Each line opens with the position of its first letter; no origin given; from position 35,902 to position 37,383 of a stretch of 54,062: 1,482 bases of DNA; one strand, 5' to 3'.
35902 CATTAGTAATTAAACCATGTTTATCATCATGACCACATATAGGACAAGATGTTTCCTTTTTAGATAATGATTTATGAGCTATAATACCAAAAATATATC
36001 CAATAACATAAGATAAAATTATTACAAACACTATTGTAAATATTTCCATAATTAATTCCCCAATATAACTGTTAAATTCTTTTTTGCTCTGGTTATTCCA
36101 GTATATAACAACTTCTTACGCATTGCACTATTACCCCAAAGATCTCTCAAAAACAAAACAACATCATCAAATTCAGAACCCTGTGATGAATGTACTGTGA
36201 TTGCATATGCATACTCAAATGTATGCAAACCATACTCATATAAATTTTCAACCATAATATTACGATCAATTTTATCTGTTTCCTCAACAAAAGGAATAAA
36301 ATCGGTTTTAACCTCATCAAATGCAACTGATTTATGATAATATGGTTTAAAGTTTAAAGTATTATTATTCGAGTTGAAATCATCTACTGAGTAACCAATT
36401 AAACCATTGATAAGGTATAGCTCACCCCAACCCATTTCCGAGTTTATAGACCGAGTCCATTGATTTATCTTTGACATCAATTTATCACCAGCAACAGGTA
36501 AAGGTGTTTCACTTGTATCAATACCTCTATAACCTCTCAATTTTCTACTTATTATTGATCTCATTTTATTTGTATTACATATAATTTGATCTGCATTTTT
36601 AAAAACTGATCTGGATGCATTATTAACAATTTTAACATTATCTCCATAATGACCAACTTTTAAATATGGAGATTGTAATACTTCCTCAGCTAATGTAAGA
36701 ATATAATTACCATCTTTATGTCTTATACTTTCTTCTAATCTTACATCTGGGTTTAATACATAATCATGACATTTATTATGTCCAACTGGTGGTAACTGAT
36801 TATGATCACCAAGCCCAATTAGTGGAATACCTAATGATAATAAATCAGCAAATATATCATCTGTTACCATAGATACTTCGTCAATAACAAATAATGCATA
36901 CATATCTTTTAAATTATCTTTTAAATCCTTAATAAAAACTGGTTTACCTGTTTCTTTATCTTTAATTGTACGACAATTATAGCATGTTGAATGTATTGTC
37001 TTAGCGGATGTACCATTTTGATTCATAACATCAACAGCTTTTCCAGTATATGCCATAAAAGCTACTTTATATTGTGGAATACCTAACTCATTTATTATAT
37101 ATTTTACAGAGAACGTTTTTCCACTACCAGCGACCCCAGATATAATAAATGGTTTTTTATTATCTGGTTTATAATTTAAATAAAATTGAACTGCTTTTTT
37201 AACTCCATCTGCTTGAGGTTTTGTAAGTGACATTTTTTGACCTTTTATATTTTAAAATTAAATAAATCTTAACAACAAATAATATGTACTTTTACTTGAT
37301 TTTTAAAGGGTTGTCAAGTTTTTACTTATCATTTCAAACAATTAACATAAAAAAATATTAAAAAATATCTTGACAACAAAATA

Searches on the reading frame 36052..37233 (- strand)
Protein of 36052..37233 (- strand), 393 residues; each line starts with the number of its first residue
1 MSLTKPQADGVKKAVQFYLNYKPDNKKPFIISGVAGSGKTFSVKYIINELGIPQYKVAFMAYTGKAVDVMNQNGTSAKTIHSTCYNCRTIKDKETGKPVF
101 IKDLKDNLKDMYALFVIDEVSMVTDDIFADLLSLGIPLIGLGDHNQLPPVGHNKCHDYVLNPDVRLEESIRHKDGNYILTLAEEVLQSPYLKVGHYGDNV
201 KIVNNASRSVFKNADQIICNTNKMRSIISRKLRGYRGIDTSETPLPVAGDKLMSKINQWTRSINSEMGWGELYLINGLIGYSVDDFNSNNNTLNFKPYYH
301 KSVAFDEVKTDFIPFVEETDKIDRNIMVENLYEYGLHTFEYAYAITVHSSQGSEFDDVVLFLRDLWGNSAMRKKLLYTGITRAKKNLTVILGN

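Call 12: search_dna_similar(query=window:36052-37233:-, collection=phages, mode=protein, max_rows=25)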
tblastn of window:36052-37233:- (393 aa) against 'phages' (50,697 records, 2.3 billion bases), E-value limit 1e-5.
Records with a match: 401; places in all: 402; records where one place covers at least 80% of the query: 340.
Best place of each record, by identity: <60% 401.
By first word of the organism name: Flavobacterium 84; Pseudomonas 76; Escherichia 30; Caulobacter 26; Staphylococcus 16; Bordetella 12; Burkholderia 11; Salmonella 10; Sinorhizobium 9; Bacillus 8; and 43 more.
By host as written in the record: Flavobacterium columnare 56; - 29; Pseudomonas aeruginosa 26; Pseudomonas aeruginosa PAO1 22; Escherichia coli 16; Caulobacter vibrioides CB15 11; Staphylococcus aureus 9; Bordetella bronchiseptica ATCC 10580 9; and 107 more.
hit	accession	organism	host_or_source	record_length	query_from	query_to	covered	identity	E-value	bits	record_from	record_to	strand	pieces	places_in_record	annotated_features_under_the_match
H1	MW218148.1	Staphylococcus phage vB_StaM_SA1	Staphylococcus lentus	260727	1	390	99%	37.5%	6e-57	206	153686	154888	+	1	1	exodeoxyribonuclease V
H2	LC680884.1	Bacillus phage PBS1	Bacillus subtilis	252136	1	390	99%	37.0%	7e-57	206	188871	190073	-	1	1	edrN: ATP-binding protein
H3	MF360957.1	Bacillus phage PBS1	Bacillus subtilis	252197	1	390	99%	37.0%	7e-57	206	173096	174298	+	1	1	201: exodeoxyribonuclease V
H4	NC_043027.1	Bacillus phage PBS1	Bacillus subtilis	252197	1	390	99%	37.0%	7e-57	206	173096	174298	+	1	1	201: Dda-like helicase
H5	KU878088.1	Bacillus phage AR9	Bacillus subtilis subsp. subtilis 168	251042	1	390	99%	36.8%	2e-57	208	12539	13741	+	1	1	RecD/TraA family helicase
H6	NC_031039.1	Bacillus phage AR9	Bacillus subtilis subsp. subtilis 168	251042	1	390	99%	36.8%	2e-57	208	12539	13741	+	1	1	Dda-like helicase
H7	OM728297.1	Bacillus phage vB_BsuM-Goe21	Bacillus subtilis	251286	1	390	99%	36.6%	5e-57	207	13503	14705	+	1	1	recD2: ATP-dependent RecD-like DNA helicase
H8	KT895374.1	Bacillus phage vB_BpuM-BpSp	Bacillus pumilus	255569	4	390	94%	38.2%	4e-30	217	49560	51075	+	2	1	hypothetical protein (x2)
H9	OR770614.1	Staphylococcus phage vB_StaM_PB50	Staphylococcus aureus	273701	1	390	99%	36.1%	2e-58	211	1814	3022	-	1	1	RecD-like helicase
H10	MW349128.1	Staphylococcus phage Machias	Staphylococcus aureus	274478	1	390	99%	36.1%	2e-58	211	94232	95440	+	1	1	RecD-like helicase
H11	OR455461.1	Staphylococcus phage AH12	Staphylococcus aureus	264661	1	390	99%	36.1%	3e-58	210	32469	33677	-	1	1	recD2: ATP-dependent RecD-like DNA helicase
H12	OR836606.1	Staphylococcus phage LY01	Staphylococcus aureus YZ4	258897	1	390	99%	36.1%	9e-54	197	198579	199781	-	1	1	hypothetical protein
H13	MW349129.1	Staphylococcus phage Madawaska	Staphylococcus aureus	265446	1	390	99%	36.1%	4e-53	195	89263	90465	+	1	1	RecD-like helicase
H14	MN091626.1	Staphylococcus phage PALS_2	Staphylococcus aureus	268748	1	390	99%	36.1%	4e-53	195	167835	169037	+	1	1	RecD-like DNA helicase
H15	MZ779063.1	Staphylococcus phage vB_SauM-UFV_DC4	Staphylococcus aureus UFV2030RH1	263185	1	390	99%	36.1%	4e-53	195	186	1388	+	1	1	recD2: ATP-dependent RecD-like DNA helicase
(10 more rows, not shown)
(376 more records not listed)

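Call 13: search_protein_families(library=pfam, proteins=[window:36052-37233:-], max_evalue=0.01)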
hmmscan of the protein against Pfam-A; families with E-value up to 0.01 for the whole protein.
window:36052-37233:- (393 aa): 11 families
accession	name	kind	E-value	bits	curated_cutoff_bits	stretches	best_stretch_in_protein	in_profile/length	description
PF13245.12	AAA_19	-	1.9e-17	64.1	25.1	1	25-151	10-133/134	AAA domain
PF13604.12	AAA_30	-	2e-17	64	27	1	29-181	21-164/191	AAA domain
PF01443.25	Viral_helicase1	-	1.6e-15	58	21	2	326-390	166-227/228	Viral superfamily 1 RNA helicase core domain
PF13538.12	UvrD_C_2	-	3.7e-15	56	27.4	1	341-390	1-52/52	UvrD-like helicase C-terminal domain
PF13401.12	AAA_22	-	1.1e-06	29.4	27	1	26-134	5-107/130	AAA domain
PF05970.20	PIF1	-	2.8e-06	27.6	25.9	1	24-131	20-122/223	PIF1-like helicase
PF13361.12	UvrD_C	-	3.4e-05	23.9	25.6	1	344-391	289-347/350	UvrD-like helicase C-terminal domain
PF09848.15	SLFN-g3_helicase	-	0.0017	18.2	24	1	27-119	2-87/354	Schlafen group 3, DNA/RNA helicase domain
PF00004.35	AAA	-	0.0047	17.8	21.2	0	30-88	2-54/131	ATPase family associated with various cellular activities (AAA)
PF00580.27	UvrD-helicase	-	0.0064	16.6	23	0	26-76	13-67/271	UvrD/REP helicase N-terminal domain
PF13086.12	AAA_11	-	0.0088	16.3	27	0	109-151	209-254/257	AAA domain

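Call 15: search_protein_families(library=phrogs, proteins=[window:36052-37233:-], max_evalue=0.001)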
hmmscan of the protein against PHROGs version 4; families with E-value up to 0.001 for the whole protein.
window:36052-37233:- (393 aa): 6 families
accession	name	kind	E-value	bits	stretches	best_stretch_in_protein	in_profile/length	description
phrog_325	-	DNA, RNA and nucleotide metabolism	1.4e-69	236.4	1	1-391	469-868/986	Dda-like helicase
phrog_4412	-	DNA, RNA and nucleotide metabolism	2.2e-35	123.2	2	29-218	348-535/743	exonuclease V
phrog_1967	-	DNA, RNA and nucleotide metabolism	1.3e-16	61.4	2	24-99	164-248/776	DNA helicase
phrog_25471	-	unknown function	1.4e-11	45.7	1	26-129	21-138/162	-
phrog_168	-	DNA, RNA and nucleotide metabolism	0.00018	22.3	1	24-127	40-116/314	clamp loader of DNA polymerase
phrog_249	-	moron, auxiliary metabolic gene and host takeover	0.00098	19.5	0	23-65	124-166/380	porphyrin biosynthesis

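Call 16: find_related_loci(query=window:36052-37233:-, collection=viral_contigs, flank=6000)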
Query window:36052-37233:- (393 aa) in viral_contigs; peptide patterns used: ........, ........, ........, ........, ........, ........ (x = any residue, [..] = any of these).
3 stretches matched a pattern, but none encodes a relative of the query by tblastn (E <= 1e-3).

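Call 18: find_encoding_contigs(protein=window:36052-37233:-, flank=6000, max_places=10)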
Protein window:36052-37233:- (393 aa): 1 contig read that carries it; 1 place shown.
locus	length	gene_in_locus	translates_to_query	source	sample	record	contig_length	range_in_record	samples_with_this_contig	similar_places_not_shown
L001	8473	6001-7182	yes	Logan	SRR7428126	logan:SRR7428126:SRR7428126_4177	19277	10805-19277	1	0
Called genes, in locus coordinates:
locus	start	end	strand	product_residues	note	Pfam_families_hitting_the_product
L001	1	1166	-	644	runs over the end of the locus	PF01653:DNA_ligase_aden, PF14520:HHH_5 (faint), PF03120:OB_DNA_ligase, PF12826:HHH_2 (weak), PF00533:BRCT, PF12738:PTCB-BRCT (weak)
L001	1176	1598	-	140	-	-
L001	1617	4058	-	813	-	PF02463:SMC_N, PF13476:AAA_23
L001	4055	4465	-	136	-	-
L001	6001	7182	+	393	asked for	PF05970:PIF1 (weak), PF13245:AAA_19, PF13401:AAA_22 (weak), PF13604:AAA_30, PF01443:Viral_helicase1 (weak), PF13538:UvrD_C_2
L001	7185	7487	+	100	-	-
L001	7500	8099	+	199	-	-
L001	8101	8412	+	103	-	-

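Call 20: find_homologous_proteins(query=window:36052-37233:-, max_evalue=1e-20)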
Query window:36052-37233:- (393 aa): 2190 proteins with E <= 1e-20 among 8000 candidates; the best 120 are listed.
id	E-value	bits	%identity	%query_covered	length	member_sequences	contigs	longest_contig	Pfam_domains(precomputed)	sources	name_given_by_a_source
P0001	2.0e-264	895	100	100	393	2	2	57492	PF13538.13,PF05970.21,PF01443.25,PF13604.13,PF13245.13,PF13401.13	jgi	jgi:exodeoxyribonuclease-5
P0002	1.4e-177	609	66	99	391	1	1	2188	PF13538.13,PF05970.21,PF01443.25,PF13604.13,PF13245.13,PF13401.13,PF09848.16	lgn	-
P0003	4.4e-127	443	67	72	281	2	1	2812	PF13538.13,PF01443.25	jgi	jgi:exodeoxyribonuclease-5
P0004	2.0e-123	430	50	99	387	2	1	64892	PF13538.13,PF13173.13,PF05970.21,PF01443.25,PF13604.13,PF24883.3,PF13361.13,PF13245.13,PF13401.13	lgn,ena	-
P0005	1.7e-121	424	50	99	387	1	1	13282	PF13538.13,PF13173.13,PF05970.21,PF01443.25,PF13604.13,PF13245.13,PF13401.13,PF00580.28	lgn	-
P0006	4.6e-67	245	40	99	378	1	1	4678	PF13538.13,PF05970.21,PF01443.25,PF13604.13,PF13245.13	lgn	-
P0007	1.0e-58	218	37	99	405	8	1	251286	PF13538.13,PF05970.21,PF01443.25,PF13604.13,PF13245.13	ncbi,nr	ncbi:ATP-dependent RecD-like DNA helicase [Bacillus phage vB_BsuM-Goe21]|nr:ATP-dependent RecD-like 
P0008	3.6e-58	216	36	99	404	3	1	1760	PF13538.13,PF05970.21,PF01443.25,PF13604.13,PF13245.13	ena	-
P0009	1.1e-57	214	37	92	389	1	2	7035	PF13538.13,PF05970.21,PF01443.25,PF13604.13,PF13245.13,PF04851.22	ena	-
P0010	1.5e-57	214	35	99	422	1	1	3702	PF13538.13,PF05970.21,PF01443.25,PF13604.13,PF13245.13,PF13401.13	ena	-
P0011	1.5e-57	214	37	94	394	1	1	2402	PF13538.13,PF05970.21,PF01443.25,PF13604.13,PF13245.13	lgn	-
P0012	1.8e-57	213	35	99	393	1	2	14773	PF13538.13,PF05970.21,PF01443.25,PF13604.13,PF13245.13,PF01637.25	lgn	-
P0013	2.1e-57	213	36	98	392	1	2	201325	PF13538.13,PF05970.21,PF01443.25,PF13604.13,PF13245.13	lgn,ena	-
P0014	2.4e-57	213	36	98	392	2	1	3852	PF13538.13,PF05970.21,PF01443.25,PF13604.13,PF13245.13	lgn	-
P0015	3.0e-57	213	34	99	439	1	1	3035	PF13538.13,PF05970.21,PF01443.25,PF13604.13,PF13245.13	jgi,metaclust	metaclust:\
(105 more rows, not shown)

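Call 22: find_encoding_contigs(protein=P0004, flank=10000, max_places=4)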
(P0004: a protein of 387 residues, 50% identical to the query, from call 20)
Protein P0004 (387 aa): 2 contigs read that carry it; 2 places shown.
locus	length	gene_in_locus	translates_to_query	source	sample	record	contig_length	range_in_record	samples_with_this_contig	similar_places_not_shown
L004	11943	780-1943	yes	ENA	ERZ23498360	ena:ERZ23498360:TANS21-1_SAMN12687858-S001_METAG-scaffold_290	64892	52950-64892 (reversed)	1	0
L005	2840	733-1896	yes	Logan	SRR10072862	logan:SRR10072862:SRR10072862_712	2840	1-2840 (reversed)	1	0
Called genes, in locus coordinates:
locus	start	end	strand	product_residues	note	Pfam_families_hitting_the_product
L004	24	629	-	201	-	PF01325:Fe_dep_repress (faint), PF08279:HTH_11 (faint), PF13545:HTH_Crp_2 (faint), PF21984:DnaD_N (weak), PF13730:HTH_36 (weak), PF13412:HTH_24 (weak)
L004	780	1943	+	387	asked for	PF05970:PIF1, PF13604:AAA_30, PF13245:AAA_19, PF13401:AAA_22 (weak), PF24883:NPHP3_N (weak), PF01443:Viral_helicase1, PF01443:Viral_helicase1, PF13538:UvrD_C_2, +2 more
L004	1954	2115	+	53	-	-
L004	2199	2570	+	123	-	-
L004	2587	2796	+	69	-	-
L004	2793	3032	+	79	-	-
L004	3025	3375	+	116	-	-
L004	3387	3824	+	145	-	-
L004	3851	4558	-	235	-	PF26809:Phage_T4_gp13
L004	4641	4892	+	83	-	-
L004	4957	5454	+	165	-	-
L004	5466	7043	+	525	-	PF04851:ResIII, PF00270:DEAD, PF18766:SWI2_SNF2, PF00271:Helicase_C, PF13307:Helicase_C_2 (faint)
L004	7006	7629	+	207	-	PF11649:T4_neck-protein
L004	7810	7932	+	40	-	-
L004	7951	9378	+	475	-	-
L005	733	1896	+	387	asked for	PF05970:PIF1, PF13604:AAA_30, PF13245:AAA_19, PF13401:AAA_22 (weak), PF24883:NPHP3_N (weak), PF01443:Viral_helicase1, PF01443:Viral_helicase1, PF13538:UvrD_C_2, +2 more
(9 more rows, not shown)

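Call 23: find_encoding_contigs(protein=P0005, flank=10000, max_places=4)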
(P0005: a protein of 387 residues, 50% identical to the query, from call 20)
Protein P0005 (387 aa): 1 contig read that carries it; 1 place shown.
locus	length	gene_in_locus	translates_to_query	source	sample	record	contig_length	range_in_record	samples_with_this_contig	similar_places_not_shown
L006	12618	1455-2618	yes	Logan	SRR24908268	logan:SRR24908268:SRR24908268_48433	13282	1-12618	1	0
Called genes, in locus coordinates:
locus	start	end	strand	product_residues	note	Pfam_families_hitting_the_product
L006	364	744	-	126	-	-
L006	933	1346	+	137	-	-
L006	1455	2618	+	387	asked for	PF05970:PIF1, PF13604:AAA_30, PF00580:UvrD-helicase (weak), PF13245:AAA_19, PF13401:AAA_22 (weak), PF01443:Viral_helicase1, PF01443:Viral_helicase1, PF13538:UvrD_C_2, +1 more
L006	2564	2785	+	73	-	-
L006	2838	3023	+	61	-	-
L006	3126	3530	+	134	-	PF01797:Y1_Tnp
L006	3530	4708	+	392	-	PF12323:HTH_OrfB_IS605, PF01385:OrfB_IS605, PF07282:Cas12f1-like_TNB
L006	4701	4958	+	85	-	-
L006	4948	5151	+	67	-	-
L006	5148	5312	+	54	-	-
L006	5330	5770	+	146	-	-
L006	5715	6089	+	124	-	-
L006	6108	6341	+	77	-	-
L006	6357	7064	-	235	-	PF26809:Phage_T4_gp13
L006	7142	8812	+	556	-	PF05265:DUF723, PF14311:DUF4379 (faint), PF05265:DUF723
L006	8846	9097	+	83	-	-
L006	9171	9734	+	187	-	-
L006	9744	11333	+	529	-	PF04851:ResIII, PF00270:DEAD, PF00271:Helicase_C, PF13307:Helicase_C_2 (faint)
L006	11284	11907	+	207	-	PF11649:T4_neck-protein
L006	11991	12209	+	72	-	-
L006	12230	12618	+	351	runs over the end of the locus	?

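Call 24: find_encoding_contigs(protein=P0002, flank=3000, max_places=4)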
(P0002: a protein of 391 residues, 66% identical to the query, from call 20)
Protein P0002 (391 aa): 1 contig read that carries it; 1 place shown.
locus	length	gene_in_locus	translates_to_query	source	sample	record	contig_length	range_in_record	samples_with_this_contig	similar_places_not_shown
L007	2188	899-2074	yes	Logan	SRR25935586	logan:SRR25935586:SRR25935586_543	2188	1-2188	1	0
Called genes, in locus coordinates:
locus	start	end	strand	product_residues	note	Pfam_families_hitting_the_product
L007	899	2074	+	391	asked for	PF05970:PIF1 (weak), PF13604:AAA_30, PF13245:AAA_19, PF13401:AAA_22 (weak), PF01443:Viral_helicase1 (weak), PF09848:SLFN-g3_helicase (faint), PF01443:Viral_helicase1 (weak), PF13538:UvrD_C_2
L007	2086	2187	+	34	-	?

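Call 25: find_encoding_contigs(protein=P0003, flank=3000, max_places=4)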
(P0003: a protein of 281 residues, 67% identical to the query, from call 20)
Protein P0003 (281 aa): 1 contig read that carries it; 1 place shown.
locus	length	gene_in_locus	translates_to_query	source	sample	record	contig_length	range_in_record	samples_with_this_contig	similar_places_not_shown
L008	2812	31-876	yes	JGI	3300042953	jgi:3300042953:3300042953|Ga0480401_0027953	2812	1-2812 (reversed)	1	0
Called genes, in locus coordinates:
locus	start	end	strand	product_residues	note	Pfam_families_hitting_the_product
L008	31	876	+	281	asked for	PF01443:Viral_helicase1 (weak), PF13538:UvrD_C_2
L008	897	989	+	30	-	-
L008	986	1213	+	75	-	-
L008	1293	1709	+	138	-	-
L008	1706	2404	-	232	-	PF26809:Phage_T4_gp13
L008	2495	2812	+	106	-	?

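Call 75: search_protein_families(library=pfam, proteins=[L006:933-1346:+, L006:364-744:-], max_evalue=1)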
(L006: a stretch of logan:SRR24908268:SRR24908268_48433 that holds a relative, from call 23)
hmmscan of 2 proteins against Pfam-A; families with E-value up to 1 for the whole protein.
L006:933-1346:+ (137 aa): 4 families
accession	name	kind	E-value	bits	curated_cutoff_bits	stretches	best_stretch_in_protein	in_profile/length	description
PF01978.25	TrmB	-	0.0035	17.6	25.6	1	62-125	6-66/68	Sugar-specific transcriptional regulator TrmB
PF21984.2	DnaD_N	-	0.026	15.1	27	1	71-120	28-77/101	DnaD N-terminal domain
PF08541.16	ACP_syn_III_C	-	0.035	14.7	26.6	1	61-101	5-44/90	3-Oxoacyl-[acyl-carrier-protein (ACP)] synthase III C terminal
PF25212.1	HVO_A0114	-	0.068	13.4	27.6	1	84-119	42-77/84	HVO_A0114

L006:364-744:- (126 aa): 2 families
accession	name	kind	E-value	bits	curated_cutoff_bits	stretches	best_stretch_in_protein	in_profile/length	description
PF08784.17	RPA_C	-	0.0064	17.6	22.6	1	38-106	25-94/106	Replication protein A C terminal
PF13545.12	HTH_Crp_2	-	0.23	11.9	27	1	78-114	19-55/70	Crp-like helix-turn-helix domain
